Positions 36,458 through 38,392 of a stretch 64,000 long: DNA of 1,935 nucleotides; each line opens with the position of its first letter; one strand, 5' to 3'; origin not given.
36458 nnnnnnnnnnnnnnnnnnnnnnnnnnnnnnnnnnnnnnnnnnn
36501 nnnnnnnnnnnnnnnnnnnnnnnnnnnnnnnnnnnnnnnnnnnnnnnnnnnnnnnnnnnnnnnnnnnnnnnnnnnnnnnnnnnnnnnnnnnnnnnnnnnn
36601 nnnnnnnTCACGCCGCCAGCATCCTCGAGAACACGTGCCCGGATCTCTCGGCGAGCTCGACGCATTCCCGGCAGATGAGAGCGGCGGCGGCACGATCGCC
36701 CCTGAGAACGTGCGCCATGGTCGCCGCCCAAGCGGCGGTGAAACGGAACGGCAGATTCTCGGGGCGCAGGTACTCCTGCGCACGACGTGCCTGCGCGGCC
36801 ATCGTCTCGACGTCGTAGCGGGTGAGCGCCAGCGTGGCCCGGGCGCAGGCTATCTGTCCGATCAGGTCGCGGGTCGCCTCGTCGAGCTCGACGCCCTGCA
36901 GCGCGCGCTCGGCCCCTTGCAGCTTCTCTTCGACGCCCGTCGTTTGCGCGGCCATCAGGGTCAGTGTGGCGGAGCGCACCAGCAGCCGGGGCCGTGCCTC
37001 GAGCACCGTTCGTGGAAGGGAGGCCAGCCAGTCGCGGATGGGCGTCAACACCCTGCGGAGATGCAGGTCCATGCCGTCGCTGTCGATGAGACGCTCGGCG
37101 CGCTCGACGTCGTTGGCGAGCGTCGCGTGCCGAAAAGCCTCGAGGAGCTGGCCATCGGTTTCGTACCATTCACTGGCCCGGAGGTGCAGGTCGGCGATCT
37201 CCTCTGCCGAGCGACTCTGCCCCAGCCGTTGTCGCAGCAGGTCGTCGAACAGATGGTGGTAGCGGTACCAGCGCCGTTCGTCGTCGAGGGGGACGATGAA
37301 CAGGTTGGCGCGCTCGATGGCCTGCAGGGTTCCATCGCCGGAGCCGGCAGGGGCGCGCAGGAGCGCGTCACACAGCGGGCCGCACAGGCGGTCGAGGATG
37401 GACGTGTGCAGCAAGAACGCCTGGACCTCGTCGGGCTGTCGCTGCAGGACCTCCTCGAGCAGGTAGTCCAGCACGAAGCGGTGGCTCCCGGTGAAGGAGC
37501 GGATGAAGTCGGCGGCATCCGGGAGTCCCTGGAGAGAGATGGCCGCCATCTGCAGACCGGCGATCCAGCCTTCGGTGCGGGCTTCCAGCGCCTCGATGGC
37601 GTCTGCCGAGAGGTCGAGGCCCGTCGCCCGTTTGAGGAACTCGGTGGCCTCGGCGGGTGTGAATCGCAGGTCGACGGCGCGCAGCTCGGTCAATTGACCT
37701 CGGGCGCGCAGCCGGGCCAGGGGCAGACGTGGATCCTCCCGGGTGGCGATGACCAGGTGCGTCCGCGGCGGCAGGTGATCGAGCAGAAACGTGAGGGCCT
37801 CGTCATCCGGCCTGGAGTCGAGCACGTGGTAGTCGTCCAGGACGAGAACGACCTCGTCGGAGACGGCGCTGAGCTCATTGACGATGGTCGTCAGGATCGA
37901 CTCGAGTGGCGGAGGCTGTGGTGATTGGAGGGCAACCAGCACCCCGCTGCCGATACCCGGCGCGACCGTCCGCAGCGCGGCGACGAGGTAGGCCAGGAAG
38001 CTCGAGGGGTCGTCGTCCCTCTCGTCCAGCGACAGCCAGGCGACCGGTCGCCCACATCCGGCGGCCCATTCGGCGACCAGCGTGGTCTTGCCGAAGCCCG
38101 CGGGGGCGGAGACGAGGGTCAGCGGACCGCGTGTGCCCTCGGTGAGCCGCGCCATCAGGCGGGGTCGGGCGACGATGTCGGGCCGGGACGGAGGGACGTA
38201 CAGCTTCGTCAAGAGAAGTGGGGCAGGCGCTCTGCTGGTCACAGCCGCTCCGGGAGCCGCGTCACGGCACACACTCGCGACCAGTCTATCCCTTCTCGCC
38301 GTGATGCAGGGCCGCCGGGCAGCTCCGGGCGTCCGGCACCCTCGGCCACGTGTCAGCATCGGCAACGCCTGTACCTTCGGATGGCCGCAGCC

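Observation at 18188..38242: Duplicated undescribed module: MalT-like STAND regulator, ~75-aa protein, DUF4386 membrane protein(s), oxidoreductase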

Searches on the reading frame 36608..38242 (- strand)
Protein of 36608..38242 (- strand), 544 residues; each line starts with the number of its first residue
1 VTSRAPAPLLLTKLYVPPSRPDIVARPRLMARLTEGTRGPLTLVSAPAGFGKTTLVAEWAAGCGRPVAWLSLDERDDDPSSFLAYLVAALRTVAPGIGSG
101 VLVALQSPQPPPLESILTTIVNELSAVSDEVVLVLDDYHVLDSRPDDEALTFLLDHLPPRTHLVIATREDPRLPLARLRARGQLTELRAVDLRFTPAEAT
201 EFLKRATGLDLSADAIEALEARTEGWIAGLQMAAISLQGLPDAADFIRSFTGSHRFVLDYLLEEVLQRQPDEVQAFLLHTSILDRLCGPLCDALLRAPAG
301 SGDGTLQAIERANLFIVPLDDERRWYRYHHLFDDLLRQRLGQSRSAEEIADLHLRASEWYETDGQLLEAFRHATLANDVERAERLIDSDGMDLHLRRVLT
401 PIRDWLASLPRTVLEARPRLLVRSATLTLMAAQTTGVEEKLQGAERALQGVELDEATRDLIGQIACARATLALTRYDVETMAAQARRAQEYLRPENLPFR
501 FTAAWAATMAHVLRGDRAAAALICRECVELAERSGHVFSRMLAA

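Call 11: search_protein_families(library=pfam, max_evalue=0.01, proteins=[window:36608-38242:-])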
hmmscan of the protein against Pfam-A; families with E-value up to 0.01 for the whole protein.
window:36608-38242:- (544 aa): 4 families
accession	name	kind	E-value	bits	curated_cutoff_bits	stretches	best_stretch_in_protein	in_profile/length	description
PF17874.7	TPR_MalT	-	1.3e-09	38.2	45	1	462-538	1-77/336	MalT-like TPR region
PF13191.12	AAA_16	-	1.1e-07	32.9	32.6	1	32-165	18-166/167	AAA ATPase domain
PF13401.12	AAA_22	-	0.00015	22.5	27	1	41-155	7-106/130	AAA domain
PF05729.18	NACHT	-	0.00024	21.4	26.7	1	47-188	8-149/167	NACHT domain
